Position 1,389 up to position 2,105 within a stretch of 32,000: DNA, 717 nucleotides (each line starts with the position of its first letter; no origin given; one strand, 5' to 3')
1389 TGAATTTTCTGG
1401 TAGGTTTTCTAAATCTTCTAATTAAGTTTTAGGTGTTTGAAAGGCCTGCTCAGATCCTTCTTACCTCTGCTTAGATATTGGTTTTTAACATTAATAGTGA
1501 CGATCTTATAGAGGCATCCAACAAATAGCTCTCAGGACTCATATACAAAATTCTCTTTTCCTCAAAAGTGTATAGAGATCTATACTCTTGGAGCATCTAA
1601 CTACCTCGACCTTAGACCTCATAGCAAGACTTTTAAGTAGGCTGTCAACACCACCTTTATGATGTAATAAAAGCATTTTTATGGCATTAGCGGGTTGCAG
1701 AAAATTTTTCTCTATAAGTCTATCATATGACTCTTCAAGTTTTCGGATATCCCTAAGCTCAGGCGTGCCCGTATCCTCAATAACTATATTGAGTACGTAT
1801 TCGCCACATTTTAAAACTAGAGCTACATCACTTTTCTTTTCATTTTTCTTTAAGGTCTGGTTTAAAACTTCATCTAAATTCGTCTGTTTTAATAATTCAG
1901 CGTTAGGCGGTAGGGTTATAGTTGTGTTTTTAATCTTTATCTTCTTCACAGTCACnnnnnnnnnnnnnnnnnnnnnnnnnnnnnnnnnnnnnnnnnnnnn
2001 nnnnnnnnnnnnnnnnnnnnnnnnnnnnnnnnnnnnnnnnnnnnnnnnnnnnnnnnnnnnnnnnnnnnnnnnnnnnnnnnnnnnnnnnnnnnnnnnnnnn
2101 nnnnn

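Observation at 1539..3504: Orphan ABC/SMC-type ATPase coupled to a 138-aa protein with no recognisable motif: candidate undescribed two-gene (defence-like) module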

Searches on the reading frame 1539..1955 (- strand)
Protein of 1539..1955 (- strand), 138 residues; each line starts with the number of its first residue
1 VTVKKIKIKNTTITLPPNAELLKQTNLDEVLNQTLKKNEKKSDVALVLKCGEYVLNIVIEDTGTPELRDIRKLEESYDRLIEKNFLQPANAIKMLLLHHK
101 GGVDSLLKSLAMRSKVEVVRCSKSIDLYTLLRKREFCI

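Call 3: search_protein_families(library=pfam, proteins=[window:1539-1955:-], max_evalue=1)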
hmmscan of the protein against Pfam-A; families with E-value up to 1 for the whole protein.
window:1539-1955:- (138 aa): 2 families
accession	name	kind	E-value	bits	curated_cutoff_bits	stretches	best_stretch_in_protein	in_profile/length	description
PF22785.1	Tc-R-P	-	0.026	15.5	27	1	16-84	13-79/106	Polymorphic toxin system, DSP-PTPase phosphatase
PF04488.21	Gly_transf_sug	-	0.13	13.5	23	1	63-103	39-71/93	Glycosyltransferase sugar-binding region containing DXD motif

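Call 4: search_protein_families(library=padloc, proteins=[window:1539-1955:-], max_evalue=1)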
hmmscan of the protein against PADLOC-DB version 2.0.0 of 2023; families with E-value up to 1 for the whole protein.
window:1539-1955:- (138 aa): 0 families

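Call 5: search_protein_families(library=ncbifam, proteins=[window:1539-1955:-], max_evalue=1)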
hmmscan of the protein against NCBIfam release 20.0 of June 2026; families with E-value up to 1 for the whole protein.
window:1539-1955:- (138 aa): 0 families

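Call 9: find_homologous_proteins(query=window:1539-1955:-, max_evalue=0.01)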
Query window:1539-1955:- (138 aa): 7 proteins with E <= 0.01 among 30 candidates.
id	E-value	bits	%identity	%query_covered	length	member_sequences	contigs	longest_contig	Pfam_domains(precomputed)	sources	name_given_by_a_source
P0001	6.2e-81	286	100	100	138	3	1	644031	-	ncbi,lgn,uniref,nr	ncbi:MAG: hypothetical protein B7O98_01285 [Zestosphaera tikiterensis]|uniref:Uncharacterized protei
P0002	2.6e-59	216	79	99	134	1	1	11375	-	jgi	-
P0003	1.0e-44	169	63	95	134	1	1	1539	-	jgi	-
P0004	6.3e-42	160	60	99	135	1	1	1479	-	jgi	-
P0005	3.5e-40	155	59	97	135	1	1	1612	-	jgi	-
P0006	4.4e-40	154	55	99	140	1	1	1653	-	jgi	-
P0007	6.2e-40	154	61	93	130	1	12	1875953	-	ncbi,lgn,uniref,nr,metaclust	ncbi:hypothetical protein Igag_0778 [Ignisphaera aggregans DSM 17230]|uniref:Uncharacterized protein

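Call 30: search_protein_representatives(alignment_id=A1)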
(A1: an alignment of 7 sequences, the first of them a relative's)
Query: 7 sequences, 137 profile positions. Proteins with E-value up to 0.001 (for the whole library): 36; up to 1e-10: 17; up to 1e-30: 1. The best 36 are listed.
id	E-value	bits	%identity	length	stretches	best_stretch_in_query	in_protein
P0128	2.2e-67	241.2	-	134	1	6-137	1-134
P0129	5.8e-24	100.6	-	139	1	2-131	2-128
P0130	6.5e-19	84.3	-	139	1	6-134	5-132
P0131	4.3e-18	81.6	-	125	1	12-134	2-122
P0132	1.3e-17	80.0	-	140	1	4-133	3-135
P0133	2.5e-16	75.9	-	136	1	3-131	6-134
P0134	1.9e-15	73.0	-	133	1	4-134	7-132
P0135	2.2e-15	72.9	-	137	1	5-134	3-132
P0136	2.7e-15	72.6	-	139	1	4-136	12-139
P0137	6.0e-13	64.9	-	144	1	4-131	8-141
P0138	9.8e-13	64.3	-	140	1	2-132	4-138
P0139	2.8e-12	62.8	-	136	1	10-134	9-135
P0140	3.1e-12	62.7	-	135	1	6-134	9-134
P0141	9.3e-12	61.1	-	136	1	3-134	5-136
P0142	2.0e-11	60.0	-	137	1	4-132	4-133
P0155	4.7e-07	45.9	-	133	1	7-134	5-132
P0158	1.2e-05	41.3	-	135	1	11-134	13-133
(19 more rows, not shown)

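Call 40: predict_structure(alignment_id=A2)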
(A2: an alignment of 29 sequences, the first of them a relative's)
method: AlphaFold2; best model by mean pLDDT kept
length: 138 residues; sequences in the alignment: 29
mean_pLDDT: 92.6   pTM: 0.86
mean pLDDT of the five models: 92.6, 91.9, 90.5, 89.7, 89.3
residues with pLDDT >= 90: 106; 70-90: 32; 50-70: 0; < 50: 0
segments of 3 or more residues with pLDDT < 50: none
pLDDT, mean of each block of 10 residues (from residue 1): 87 94 93 81 94 95 96 96 93 96 96 96 92 86
secondary structure, 60 per line:
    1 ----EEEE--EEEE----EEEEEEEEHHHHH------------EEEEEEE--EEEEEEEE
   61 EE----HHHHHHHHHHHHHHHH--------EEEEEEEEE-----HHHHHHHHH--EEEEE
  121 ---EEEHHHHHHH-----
elements in order: E5-8 E11-14 E19-26 H27-31 E44-50 E53-62 H67-82 E91-99 H105-113 E116-120 E124-126 H127-133

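Call 42: fold_search(model_id=the predicted structure, library=pdb)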
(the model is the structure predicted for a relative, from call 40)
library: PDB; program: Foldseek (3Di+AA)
matches with E <= 10: 1093; with E <= 0.001: 0
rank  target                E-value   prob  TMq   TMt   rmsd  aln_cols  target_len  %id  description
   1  8z4i_B                3.9e-03  1.00  0.41  0.17   5.5       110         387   13  crystal structure of Cdn1 in complex with cA3 (released 2026-02-04)
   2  2vld_B                2.5e-02  0.95  0.41  0.27   7.4       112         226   11  crystal structure of a repair endonuclease from Pyrococcus abyssi (released 2009-05-19)
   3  9u49_A                3.0e-02  0.80  0.36  0.16  10.5       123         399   13  crystal structure of Cdn1 in complex with cA4 (released 2026-02-04)
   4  4gz1_B                3.9e-02  0.66  0.32  0.21   6.4       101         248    5  Mus Musculus Tdp2 reaction product (5'-phosphorylated DNA)-Mg2+ complex at 1.5 Angstroms resolution (released 2012-10-31)
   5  9f99_A                3.9e-02  0.33  0.27  0.22   7.1       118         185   14  Crystal structure of MUS81-EME1 bound by compound 10. (released 2024-06-19)
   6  5gke_A                4.1e-02  0.92  0.39  0.25   6.0       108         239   12  Structure of EndoMS-dsDNA1 complex (released 2016-11-02)
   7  9ibq_A                4.7e-02  0.54  0.37  0.23   6.4       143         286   15  Structure of BstEII with DNA substrate (released 2026-03-04)
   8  5lhc_A                5.0e-02  0.66  0.34  0.10   5.1        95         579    5  The structure of D456A mutant of Nt.BspD6I nicking endonuclease at 0.24 nm resolution . (released 2017-08-16)
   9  4gyz_E                5.0e-02  0.60  0.32  0.21   6.5       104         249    5  Mus Musculus Tdp2 Bound to dAMP and Mg2+ (released 2012-10-31)
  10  6xl1_A                5.3e-02  0.84  0.33  0.15   6.8        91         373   14  crystal structure of cA4-activated Card1(D294N) (released 2020-12-30)
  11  4gyz_H                6.1e-02  0.66  0.33  0.22   5.9       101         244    7  Mus Musculus Tdp2 Bound to dAMP and Mg2+ (released 2012-10-31)
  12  4p0q_A                6.1e-02  0.21  0.24  0.15   8.2       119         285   15  Crystal structure of Human Mus81-Eme1 in complex with 5'-flap DNA (released 2014-05-28)
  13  1y88                  6.5e-02  0.69  0.35  0.28   7.0       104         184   14  Crystal Structure of Protein of Unknown Function AF1548 (released 2004-12-21)
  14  4gz2_B                6.9e-02  0.54  0.32  0.21   6.6       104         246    5  Mus Musculus Tdp2 excluded ssDNA complex (released 2012-10-31)
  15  6bzf_G                6.9e-02  0.23  0.28  0.24  12.3       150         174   13  Structure of S. cerevisiae Zip2:Spo16 complex, C2 form (released 2018-02-14)
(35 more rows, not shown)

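Call 58: find_encoding_contigs(protein=P0001, flank=10000, max_places=2)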
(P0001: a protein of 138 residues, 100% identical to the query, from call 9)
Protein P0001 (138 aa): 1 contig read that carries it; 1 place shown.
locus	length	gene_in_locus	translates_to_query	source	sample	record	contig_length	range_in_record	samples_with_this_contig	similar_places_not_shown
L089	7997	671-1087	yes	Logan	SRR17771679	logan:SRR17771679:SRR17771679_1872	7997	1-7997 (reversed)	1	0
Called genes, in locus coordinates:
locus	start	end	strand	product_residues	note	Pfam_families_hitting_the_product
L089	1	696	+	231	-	?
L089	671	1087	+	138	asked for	-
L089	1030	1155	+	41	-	-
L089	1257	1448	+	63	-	-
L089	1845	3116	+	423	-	-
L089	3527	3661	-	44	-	-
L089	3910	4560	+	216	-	PF06557:DUF1122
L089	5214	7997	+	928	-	?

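Call 60: search_protein_families(library=pfam, proteins=[L089:1845-3116:+, L089:5214-7997:+, L089:3910-4560:+], max_evalue=0.01)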
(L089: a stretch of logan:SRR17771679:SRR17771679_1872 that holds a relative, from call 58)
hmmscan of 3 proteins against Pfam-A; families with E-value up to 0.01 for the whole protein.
L089:1845-3116:+ (423 aa): 0 families

L089:5214-7997:+ (928 aa): 10 families
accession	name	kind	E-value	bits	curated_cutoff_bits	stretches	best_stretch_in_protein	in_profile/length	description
PF01751.28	Toprim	-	1.4e-17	64.1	23.1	1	639-809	1-95/96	Toprim domain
PF00270.35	DEAD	-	5.4e-15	56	26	1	93-234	2-143/167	DEAD/DEAH box helicase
PF17915.7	zf_Rg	-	7.2e-13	48.2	25.5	1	13-47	4-37/49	Reverse gyrase zinc finger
PF01131.25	Topoisom_bac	-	2.1e-10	40.7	35.1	1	825-915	2-60/411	DNA topoisomerase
PF04851.21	ResIII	-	1.5e-07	31.9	22.5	1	96-219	9-134/164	Type III restriction enzyme, res subunit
PF00271.37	Helicase_C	-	6.6e-07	30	23.5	1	126-196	8-73/110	Helicase conserved C-terminal domain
PF09723.15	Zn_ribbon_8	-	2.5e-05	24.6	34.4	1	727-754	7-37/41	Zinc ribbon domain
PF00176.29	SNF2-rel_dom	-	9.2e-05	22.1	24.9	1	114-221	26-136/290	SNF2-related domain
PF08271.17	Zn_Ribbon_TF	-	0.00092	19.2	29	1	727-759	2-35/43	TFIIB zinc-binding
PF01155.25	HypA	-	0.0065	16.9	28.9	0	721-754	66-97/112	Hydrogenase/urease nickel incorporation, metallochaperone, hypA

L089:3910-4560:+ (216 aa): 1 family
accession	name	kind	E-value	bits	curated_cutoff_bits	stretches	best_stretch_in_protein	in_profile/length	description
PF06557.17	DUF1122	-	2.5e-75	252.2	25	1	15-188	1-175/176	Protein of unknown function (DUF1122)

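Call 61: find_homologous_proteins(query=A2, max_evalue=0.001)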
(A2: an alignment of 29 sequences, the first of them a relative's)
Query A2 (29 sequences) (138 aa, profile of the alignment): 11 proteins with E <= 0.001 among 1445 candidates.
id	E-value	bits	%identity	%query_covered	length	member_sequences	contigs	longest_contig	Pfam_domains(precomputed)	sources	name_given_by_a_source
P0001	9.7e-40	153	100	100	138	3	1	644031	-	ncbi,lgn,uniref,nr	ncbi:MAG: hypothetical protein B7O98_01285 [Zestosphaera tikiterensis]|uniref:Uncharacterized protei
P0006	1.5e-38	149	55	99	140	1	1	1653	-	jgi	-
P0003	1.2e-37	147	63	95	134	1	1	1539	-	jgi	-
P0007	1.7e-37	146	61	93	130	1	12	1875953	-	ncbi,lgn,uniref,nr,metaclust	ncbi:hypothetical protein Igag_0778 [Ignisphaera aggregans DSM 17230]|uniref:Uncharacterized protein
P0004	2.7e-37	145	60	99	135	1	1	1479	-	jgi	-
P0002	5.5e-37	144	79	99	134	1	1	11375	-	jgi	-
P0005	6.3e-37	144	59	97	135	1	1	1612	-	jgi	-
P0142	4.1e-36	142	28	97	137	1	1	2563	-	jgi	jgi:hypothetical protein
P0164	4.9e-34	135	58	99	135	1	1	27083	-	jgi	-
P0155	1.7e-33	133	23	93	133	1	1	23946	-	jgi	-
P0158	9.0e-33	131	24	88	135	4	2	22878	-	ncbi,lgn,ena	-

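Call 62: find_encoding_contigs(protein=P0158, flank=6000, max_places=2)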
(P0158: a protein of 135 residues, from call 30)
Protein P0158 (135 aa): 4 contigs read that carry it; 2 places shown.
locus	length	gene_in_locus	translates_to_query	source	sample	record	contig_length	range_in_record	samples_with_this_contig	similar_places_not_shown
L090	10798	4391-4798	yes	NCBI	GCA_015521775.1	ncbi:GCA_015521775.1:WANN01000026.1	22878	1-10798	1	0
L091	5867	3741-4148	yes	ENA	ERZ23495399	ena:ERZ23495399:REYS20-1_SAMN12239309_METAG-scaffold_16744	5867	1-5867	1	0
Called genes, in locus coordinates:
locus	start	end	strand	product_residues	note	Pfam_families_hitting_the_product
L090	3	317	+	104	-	?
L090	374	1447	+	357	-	PF01637:ATPase_2, PF13191:AAA_16 (weak)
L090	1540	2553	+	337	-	PF13191:AAA_16 (weak), PF01637:ATPase_2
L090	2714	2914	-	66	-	-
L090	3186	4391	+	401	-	PF13304:AAA_21, PF13175:AAA_15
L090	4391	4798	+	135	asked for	-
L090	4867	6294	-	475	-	PF00682:HMGL-like, PF22617:HCS_D2, PF01037:AsnC_trans_reg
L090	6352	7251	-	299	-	PF00089:Trypsin, PF13365:Trypsin_2, PF00595:PDZ (weak), PF13180:PDZ_2, PF17820:PDZ_6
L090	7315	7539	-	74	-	-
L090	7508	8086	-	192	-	-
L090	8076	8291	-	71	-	-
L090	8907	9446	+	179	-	PF12172:zf-ChsH2, PF01796:OB_ChsH2_C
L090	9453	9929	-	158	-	-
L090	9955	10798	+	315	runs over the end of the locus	-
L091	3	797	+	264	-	?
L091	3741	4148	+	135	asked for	-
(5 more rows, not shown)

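Call 63: find_encoding_contigs(protein=P0155, flank=6000, max_places=1)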
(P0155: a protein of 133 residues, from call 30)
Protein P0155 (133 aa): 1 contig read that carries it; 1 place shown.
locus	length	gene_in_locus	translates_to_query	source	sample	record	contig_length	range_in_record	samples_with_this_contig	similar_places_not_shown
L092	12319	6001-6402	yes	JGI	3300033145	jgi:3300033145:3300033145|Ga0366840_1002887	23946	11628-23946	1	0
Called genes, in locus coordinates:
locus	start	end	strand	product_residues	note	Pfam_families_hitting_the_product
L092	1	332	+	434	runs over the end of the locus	PF01420:Methylase_S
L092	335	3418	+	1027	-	PF04313:HSDR_N, PF04851:ResIII, PF18766:SWI2_SNF2, PF00270:DEAD (weak), PF22679:T1R_D3-like, PF11867:T1RH-like_C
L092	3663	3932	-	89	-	PF08100:Dimerisation (weak), PF01978:TrmB (weak)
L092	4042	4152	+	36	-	-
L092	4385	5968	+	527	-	PF13175:AAA_15, PF13304:AAA_21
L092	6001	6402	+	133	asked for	-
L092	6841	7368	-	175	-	-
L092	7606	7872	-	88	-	PF12675:DUF3795 (weak)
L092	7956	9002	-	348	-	PF21818:DUF6884, PF01541:GIY-YIG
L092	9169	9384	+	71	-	-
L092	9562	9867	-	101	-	PF18765:Polbeta, PF01909:NTP_transf_2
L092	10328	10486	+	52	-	-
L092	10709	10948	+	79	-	-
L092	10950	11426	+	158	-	PF01850:PIN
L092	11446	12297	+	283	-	PF25948:DUF7986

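Call 72: fold_search(model_id=the predicted structure, library=viral)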
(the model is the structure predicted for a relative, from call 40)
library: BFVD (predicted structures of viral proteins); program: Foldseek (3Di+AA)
matches with E <= 10: 1116; with E <= 0.001: 1
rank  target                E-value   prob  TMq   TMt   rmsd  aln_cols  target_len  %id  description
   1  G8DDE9                1.8e-04  1.00  0.41  0.34   8.8       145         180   15  (no name in the UniProt tables at hand)
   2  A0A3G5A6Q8            2.3e-03  1.00  0.49  0.24   5.6       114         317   12  Uncharacterized protein [Hyperionvirus sp.]
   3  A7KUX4                2.5e-03  1.00  0.46  0.25   5.0       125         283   14  (no name in the UniProt tables at hand)
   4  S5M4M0                3.6e-03  0.98  0.41  0.24   5.6       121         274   18  Uncharacterized protein [Bacillus phage JL]
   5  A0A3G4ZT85            3.9e-03  0.99  0.45  0.31   5.3       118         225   15  Uncharacterized protein [Edafosvirus sp.]
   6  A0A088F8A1            3.9e-03  0.95  0.36  0.34   7.3       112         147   11  (no name in the UniProt tables at hand)
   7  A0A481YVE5            5.0e-03  0.98  0.43  0.33   4.1       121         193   12  Uncharacterized protein [Marseillevirus LCMAC102]
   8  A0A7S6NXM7            5.0e-03  0.94  0.39  0.31   8.3       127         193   14  Uncharacterized protein [Bathycoccus sp. RCC716 virus 1]
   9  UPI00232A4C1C         5.3e-03  0.93  0.41  0.23  13.0       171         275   15  (no name look-up for this kind of identifier)
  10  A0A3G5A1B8            6.1e-03  0.69  0.28  0.21   7.1       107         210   12  Uncharacterized protein [Harvfovirus sp.]
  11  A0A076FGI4            6.1e-03  0.63  0.26  0.21   9.2       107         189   10  Putative RNA polymerase subunit RPB5 [Aureococcus anophagefferens virus]
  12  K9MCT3                7.4e-03  0.97  0.36  0.22   5.1        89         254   12  (no name in the UniProt tables at hand)
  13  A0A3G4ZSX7            7.8e-03  0.97  0.44  0.11   6.2       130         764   12  Superfamily II DNA or RNA helicase [Terrestrivirus sp.]
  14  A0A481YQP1            8.4e-03  0.99  0.49  0.29   4.6       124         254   13  Uncharacterized protein [Marseillevirus LCMAC101]
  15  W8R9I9                8.4e-03  0.87  0.34  0.36   8.4       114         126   15  RNA polymerase II subunit [Chloriridovirus anopheles1]
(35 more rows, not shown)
